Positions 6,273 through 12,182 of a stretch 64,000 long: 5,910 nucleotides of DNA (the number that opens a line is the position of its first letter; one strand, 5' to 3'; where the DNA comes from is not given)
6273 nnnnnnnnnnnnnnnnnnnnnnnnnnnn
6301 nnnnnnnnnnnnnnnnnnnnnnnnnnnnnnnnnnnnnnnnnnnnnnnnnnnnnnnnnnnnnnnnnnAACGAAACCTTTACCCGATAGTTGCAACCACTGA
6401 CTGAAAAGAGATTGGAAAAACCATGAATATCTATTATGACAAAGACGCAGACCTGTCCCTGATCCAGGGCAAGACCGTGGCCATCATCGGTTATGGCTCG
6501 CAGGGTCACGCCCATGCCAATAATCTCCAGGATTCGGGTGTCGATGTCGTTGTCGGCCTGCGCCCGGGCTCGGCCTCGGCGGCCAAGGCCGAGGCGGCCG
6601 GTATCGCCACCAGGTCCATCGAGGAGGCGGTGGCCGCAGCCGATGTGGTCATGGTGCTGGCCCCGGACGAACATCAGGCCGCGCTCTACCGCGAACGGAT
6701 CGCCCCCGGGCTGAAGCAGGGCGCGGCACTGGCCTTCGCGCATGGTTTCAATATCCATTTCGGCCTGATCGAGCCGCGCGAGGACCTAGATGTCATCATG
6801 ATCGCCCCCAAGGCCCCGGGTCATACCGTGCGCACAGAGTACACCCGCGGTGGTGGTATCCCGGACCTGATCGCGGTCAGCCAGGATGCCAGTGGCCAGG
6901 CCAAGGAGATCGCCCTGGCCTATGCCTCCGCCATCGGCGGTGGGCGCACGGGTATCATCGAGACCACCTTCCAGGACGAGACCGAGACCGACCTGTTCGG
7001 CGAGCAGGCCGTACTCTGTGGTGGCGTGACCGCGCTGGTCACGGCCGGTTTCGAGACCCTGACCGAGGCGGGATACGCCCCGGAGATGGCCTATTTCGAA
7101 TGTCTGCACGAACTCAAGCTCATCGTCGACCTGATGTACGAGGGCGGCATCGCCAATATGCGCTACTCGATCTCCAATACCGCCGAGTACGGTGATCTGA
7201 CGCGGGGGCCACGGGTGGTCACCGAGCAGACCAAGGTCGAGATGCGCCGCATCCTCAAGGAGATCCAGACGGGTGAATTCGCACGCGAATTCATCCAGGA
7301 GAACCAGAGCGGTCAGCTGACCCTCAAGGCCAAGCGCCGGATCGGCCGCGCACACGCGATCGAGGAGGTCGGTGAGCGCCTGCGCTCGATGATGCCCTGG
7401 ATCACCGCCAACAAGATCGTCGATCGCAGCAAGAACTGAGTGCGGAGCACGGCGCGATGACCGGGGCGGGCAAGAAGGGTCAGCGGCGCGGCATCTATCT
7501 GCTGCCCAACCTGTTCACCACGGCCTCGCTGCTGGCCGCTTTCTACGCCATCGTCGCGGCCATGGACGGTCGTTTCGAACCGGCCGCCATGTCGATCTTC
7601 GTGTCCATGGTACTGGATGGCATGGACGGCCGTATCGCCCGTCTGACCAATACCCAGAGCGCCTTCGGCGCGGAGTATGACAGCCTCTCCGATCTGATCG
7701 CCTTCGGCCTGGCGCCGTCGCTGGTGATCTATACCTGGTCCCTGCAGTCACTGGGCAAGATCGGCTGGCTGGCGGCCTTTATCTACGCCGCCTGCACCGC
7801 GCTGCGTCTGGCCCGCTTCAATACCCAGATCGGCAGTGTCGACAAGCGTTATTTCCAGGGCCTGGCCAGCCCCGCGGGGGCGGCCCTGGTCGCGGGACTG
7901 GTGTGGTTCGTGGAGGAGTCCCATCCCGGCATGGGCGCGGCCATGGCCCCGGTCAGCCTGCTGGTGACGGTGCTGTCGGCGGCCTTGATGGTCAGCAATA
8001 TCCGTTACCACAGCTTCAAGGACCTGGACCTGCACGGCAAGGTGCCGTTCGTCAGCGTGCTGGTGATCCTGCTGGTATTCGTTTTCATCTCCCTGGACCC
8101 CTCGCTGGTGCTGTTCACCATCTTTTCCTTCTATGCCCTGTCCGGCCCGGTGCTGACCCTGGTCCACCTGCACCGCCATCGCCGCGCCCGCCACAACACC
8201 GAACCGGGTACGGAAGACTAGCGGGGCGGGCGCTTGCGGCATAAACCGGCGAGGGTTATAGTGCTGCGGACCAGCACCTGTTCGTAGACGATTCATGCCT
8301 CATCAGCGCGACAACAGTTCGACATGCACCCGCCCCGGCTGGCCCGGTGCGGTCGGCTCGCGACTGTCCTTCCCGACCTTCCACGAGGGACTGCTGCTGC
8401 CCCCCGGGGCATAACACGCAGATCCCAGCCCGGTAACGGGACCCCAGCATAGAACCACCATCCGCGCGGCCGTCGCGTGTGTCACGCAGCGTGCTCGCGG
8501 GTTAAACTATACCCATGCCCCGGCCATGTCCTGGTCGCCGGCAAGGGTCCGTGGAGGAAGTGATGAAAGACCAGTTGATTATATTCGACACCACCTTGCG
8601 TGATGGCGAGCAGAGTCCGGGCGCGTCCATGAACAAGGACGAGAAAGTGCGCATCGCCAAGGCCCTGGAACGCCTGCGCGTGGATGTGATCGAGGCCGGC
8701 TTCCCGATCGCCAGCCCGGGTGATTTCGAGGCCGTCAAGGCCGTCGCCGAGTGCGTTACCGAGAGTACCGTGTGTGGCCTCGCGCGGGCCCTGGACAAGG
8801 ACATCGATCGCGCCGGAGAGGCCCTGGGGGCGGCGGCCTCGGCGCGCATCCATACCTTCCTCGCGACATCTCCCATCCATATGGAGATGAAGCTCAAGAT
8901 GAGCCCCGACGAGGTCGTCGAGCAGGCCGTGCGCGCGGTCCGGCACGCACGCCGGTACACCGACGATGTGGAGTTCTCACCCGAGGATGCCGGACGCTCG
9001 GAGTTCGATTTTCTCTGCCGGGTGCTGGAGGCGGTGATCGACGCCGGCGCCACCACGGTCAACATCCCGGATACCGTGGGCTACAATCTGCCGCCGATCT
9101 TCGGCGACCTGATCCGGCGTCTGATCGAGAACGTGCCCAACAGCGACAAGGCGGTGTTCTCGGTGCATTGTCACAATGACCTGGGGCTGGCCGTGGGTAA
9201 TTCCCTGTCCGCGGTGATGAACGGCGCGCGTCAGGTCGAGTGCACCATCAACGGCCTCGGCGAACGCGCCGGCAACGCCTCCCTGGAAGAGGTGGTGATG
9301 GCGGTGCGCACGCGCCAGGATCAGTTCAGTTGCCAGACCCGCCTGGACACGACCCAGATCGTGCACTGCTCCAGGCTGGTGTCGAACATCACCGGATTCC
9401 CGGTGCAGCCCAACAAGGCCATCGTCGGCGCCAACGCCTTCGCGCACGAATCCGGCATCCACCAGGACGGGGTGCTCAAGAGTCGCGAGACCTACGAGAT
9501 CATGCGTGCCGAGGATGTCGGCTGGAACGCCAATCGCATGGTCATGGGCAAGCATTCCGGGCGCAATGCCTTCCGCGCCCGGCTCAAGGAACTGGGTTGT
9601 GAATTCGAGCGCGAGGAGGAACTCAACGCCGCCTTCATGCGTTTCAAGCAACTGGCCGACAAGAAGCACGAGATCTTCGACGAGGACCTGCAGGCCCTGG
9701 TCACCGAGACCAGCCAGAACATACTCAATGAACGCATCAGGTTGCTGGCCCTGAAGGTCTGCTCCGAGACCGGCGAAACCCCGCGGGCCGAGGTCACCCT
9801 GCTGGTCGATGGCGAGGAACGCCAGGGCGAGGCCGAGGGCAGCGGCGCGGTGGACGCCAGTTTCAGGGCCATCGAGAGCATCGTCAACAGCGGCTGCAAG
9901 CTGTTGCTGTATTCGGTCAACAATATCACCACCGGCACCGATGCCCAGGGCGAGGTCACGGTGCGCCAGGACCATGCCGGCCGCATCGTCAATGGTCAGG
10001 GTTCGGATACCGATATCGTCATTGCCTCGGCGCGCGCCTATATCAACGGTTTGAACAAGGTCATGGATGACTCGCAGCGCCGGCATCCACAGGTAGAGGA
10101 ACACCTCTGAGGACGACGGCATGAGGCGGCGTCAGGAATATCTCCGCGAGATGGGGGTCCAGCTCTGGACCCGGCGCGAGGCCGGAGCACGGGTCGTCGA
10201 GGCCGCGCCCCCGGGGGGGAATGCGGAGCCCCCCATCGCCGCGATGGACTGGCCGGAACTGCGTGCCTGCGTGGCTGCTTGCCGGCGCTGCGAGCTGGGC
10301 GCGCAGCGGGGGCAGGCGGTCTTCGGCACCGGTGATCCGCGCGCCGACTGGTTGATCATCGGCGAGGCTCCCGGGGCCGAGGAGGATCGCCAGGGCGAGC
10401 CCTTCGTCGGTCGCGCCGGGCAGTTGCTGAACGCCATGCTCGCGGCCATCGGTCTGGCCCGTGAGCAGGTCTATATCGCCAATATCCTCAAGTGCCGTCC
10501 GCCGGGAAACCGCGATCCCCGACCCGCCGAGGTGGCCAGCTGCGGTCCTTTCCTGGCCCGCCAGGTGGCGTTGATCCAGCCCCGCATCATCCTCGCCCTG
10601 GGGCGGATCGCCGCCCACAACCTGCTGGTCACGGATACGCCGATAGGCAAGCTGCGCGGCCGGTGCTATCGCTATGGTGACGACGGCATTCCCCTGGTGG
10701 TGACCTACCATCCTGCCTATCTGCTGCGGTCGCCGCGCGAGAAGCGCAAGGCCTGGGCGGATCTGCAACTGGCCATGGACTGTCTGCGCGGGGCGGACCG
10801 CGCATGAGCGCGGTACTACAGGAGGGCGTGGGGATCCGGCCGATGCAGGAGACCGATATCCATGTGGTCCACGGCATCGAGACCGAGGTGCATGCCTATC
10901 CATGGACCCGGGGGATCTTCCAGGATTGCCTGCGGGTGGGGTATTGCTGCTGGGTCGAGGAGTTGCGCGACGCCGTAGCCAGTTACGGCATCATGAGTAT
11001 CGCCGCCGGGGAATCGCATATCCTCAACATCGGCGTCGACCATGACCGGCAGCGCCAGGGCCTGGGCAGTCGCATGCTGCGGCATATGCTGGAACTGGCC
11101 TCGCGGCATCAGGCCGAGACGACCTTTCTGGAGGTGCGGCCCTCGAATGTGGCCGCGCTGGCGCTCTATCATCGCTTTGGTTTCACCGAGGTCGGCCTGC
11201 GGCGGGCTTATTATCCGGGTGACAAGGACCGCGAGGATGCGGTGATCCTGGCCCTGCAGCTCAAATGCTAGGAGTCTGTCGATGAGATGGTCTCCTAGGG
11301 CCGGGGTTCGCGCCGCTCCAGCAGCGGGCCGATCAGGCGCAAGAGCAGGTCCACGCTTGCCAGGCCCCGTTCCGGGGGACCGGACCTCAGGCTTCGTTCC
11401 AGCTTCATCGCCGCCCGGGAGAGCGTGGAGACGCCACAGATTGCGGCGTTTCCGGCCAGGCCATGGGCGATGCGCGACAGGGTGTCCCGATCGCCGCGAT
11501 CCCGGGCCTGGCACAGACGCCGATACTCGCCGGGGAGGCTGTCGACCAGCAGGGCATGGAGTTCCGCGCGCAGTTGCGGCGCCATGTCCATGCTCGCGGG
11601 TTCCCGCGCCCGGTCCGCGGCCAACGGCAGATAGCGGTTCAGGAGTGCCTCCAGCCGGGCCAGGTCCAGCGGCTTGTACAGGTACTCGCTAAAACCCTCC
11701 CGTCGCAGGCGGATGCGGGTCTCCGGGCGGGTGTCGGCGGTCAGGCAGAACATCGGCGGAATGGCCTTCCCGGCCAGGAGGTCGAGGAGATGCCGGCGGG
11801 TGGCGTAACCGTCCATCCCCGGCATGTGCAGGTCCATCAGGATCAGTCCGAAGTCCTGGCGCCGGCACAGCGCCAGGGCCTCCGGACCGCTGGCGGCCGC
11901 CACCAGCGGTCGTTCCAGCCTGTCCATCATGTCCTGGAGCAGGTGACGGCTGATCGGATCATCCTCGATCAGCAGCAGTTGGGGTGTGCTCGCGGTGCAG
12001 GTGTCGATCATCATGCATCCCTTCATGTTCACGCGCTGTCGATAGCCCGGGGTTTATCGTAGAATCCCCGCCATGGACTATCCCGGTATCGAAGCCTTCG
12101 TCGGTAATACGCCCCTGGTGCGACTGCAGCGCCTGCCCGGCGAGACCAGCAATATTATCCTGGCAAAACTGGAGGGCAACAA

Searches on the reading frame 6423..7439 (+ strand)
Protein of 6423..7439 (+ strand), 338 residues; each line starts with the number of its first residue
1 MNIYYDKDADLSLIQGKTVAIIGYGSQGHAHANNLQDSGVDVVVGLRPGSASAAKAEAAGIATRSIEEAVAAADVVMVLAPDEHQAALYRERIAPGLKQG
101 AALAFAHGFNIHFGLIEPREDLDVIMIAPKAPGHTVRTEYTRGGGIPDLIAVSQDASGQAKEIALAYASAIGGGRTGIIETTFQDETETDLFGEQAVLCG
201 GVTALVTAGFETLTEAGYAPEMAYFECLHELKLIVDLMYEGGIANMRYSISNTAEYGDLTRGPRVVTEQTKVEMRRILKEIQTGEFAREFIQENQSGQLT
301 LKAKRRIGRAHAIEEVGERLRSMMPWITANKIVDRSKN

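Call 34: search_protein_families(library=pfam, proteins=[window:6423-7439:+], max_evalue=0.00001)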
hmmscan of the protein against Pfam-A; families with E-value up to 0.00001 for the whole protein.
window:6423-7439:+ (338 aa): 5 families
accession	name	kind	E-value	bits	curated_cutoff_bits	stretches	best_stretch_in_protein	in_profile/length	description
PF07991.19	KARI_N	-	5.8e-75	250.9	20.6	1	14-177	2-165/165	Acetohydroxy acid isomeroreductase, NADPH-binding domain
PF01450.25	KARI_C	-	4.6e-65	218.8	29.1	1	183-326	1-144/144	Ketol-acid reductoisomerase, C-terminal domain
PF02826.25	2-Hacid_dh_C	-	6.1e-09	35.9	25.1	1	12-85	32-104/178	D-isomer specific 2-hydroxyacid dehydrogenase, NAD binding domain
PF03807.23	F420_oxidored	-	2.5e-08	34.8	21.6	1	18-92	1-79/94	NADP oxidoreductase coenzyme F420-dependent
PF03446.21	NAD_binding_2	-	3.7e-07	30.7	21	1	18-103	1-89/161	NAD binding domain of 6-phosphogluconate dehydrogenase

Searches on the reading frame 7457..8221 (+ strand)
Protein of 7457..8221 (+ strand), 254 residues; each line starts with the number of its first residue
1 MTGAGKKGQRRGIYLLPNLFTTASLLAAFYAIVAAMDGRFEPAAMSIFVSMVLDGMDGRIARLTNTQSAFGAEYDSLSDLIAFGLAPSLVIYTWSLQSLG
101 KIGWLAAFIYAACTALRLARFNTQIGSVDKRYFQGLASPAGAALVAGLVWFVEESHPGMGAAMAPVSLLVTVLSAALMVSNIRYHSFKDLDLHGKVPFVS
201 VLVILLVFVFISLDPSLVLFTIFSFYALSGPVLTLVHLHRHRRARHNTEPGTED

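Call 34: search_protein_families(library=pfam, proteins=[window:7457-8221:+], max_evalue=0.00001)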
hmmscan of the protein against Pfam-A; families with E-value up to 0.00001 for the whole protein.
window:7457-8221:+ (254 aa): 1 family
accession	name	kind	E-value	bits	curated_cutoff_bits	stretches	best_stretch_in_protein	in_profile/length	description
PF01066.26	CDP-OH_P_transf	-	1.3e-20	74.7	22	1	15-172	2-151/152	CDP-alcohol phosphatidyltransferase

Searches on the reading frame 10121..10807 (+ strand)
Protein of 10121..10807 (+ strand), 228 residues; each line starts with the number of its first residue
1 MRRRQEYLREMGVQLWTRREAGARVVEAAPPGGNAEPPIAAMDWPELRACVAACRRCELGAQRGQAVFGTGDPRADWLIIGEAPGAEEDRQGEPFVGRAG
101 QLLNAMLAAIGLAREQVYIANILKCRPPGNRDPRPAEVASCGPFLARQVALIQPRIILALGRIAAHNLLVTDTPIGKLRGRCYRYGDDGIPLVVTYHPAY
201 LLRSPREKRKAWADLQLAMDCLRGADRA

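Call 34: search_protein_families(library=pfam, proteins=[window:10121-10807:+], max_evalue=0.00001)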
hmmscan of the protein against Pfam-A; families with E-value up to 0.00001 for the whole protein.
window:10121-10807:+ (228 aa): 1 family
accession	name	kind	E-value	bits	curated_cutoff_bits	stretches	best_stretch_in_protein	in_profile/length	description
PF03167.25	UDG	-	6.5e-41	140.2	24.3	1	68-216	1-141/141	Uracil DNA glycosylase superfamily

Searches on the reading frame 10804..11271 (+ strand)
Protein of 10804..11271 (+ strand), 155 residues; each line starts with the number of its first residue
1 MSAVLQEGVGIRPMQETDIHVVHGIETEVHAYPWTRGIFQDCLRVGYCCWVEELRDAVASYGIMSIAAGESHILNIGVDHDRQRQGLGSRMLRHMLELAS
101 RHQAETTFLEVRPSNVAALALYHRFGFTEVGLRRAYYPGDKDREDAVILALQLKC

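Call 34: search_protein_families(library=pfam, proteins=[window:10804-11271:+], max_evalue=0.00001)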
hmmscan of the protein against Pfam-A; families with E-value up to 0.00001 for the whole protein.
window:10804-11271:+ (155 aa): 4 families
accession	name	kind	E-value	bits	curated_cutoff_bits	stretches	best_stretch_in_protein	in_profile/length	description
PF00583.31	Acetyltransf_1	-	5.9e-15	56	20.7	1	35-127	23-116/116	Acetyltransferase (GNAT) family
PF13508.13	Acetyltransf_7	-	1.1e-11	45.3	27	1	47-129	3-84/84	Acetyltransferase (GNAT) domain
PF13673.13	Acetyltransf_10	-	5e-11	43.1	23.6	1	55-132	39-112/128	Acetyltransferase (GNAT) domain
PF08445.16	FR47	-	1e-07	32.2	22.1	1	71-130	22-80/86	FR47-like protein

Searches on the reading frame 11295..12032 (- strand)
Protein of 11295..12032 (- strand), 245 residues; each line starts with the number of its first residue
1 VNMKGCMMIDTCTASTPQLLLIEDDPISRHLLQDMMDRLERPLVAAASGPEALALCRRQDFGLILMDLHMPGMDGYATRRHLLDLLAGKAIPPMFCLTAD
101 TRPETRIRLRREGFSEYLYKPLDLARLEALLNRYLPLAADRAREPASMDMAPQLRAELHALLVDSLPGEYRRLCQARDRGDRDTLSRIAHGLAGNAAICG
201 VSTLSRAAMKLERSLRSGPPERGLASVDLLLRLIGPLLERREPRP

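Call 35: search_protein_families(library=pfam, proteins=[window:11295-12032:-], max_evalue=0.00001)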
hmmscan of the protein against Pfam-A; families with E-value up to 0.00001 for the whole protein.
window:11295-12032:- (245 aa): 2 families
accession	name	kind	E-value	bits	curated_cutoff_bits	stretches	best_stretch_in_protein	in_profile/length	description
PF00072.30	Response_reg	-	3.1e-17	63.2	30.2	1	20-131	2-110/111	Response regulator receiver domain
PF01627.28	Hpt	-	5e-10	39.9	24.6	1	157-230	1-74/84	Hpt domain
